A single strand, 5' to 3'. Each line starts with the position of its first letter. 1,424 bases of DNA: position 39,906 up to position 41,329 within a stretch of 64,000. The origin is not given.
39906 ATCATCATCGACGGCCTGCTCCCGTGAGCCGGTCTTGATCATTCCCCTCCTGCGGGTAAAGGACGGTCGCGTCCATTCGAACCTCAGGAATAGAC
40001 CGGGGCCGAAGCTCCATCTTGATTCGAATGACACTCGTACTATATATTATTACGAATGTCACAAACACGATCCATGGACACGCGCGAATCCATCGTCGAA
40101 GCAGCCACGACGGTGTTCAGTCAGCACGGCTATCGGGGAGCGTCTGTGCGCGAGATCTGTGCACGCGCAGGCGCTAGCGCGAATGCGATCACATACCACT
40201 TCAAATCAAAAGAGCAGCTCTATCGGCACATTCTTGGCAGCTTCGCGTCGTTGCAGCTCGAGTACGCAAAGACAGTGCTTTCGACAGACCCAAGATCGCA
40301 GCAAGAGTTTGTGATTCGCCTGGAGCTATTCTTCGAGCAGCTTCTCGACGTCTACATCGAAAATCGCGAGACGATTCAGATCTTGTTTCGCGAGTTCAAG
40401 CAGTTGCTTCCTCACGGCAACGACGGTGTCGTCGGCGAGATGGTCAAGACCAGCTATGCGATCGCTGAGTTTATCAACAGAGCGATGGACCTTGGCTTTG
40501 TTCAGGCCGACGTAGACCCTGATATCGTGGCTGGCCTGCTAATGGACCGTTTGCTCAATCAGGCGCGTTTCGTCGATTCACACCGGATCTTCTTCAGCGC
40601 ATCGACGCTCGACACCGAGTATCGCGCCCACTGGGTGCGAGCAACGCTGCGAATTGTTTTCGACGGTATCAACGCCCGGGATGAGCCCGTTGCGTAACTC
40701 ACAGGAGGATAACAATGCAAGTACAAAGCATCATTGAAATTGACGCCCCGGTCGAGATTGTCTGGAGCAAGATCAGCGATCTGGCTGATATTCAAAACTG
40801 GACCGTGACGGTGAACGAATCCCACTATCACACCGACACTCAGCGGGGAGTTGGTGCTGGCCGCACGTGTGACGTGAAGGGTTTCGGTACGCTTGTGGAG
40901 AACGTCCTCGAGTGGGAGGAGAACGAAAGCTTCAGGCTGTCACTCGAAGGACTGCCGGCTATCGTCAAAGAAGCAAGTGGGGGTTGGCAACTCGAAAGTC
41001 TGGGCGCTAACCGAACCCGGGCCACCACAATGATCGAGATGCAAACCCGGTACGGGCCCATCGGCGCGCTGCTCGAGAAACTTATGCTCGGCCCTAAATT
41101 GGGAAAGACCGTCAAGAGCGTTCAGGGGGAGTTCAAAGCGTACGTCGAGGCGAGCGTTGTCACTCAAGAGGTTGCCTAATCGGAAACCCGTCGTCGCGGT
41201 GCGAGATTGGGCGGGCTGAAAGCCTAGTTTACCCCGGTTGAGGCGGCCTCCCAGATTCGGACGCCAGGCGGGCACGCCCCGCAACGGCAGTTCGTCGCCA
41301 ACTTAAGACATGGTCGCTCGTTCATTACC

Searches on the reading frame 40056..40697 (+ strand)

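Call 17: search_protein_families(library=pfam, proteins=[window:40056-40697:+])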
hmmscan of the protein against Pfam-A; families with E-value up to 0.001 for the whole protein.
window:40056-40697:+ (213 aa): 2 families
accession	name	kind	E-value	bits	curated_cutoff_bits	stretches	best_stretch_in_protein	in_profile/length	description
PF00440.29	TetR_N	-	5.2e-16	58.6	24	1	13-58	1-46/47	Bacterial regulatory proteins, tetR family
PF17932.6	TetR_C_24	-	7.9e-05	23.3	26.4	1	88-163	7-81/114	Tetracyclin repressor-like, C-terminal domain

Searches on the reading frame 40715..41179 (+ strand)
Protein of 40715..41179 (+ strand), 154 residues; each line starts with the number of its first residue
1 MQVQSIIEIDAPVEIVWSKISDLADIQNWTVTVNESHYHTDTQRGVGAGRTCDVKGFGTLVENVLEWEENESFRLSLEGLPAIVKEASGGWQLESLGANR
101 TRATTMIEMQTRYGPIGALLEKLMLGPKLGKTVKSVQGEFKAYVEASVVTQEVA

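Call 18: search_protein_families(library=pfam, proteins=[window:40715-41179:+])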
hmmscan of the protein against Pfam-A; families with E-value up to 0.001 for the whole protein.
window:40715-41179:+ (154 aa): 2 families
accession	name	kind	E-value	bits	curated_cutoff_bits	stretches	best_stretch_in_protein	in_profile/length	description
PF10604.15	Polyketide_cyc2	-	1.6e-13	51.6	27.4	1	3-145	4-142/142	Polyketide cyclase / dehydrase and lipid transport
PF03364.25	Polyketide_cyc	-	1.9e-05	25.4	23.4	1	9-123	1-113/126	Polyketide cyclase / dehydrase and lipid transport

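Call 32: search_protein_families(library=ncbifam, proteins=[window:40715-41179:+], max_evalue=0.01)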
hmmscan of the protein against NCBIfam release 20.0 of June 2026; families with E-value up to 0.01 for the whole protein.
window:40715-41179:+ (154 aa): 1 family
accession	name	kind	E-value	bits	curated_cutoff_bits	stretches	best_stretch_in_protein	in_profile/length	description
NF047960.1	TA_Rv0910_toxin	equivalog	0.00043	20.3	100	1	3-83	4-87/141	type II toxin-antitoxin system Rv0910 family toxin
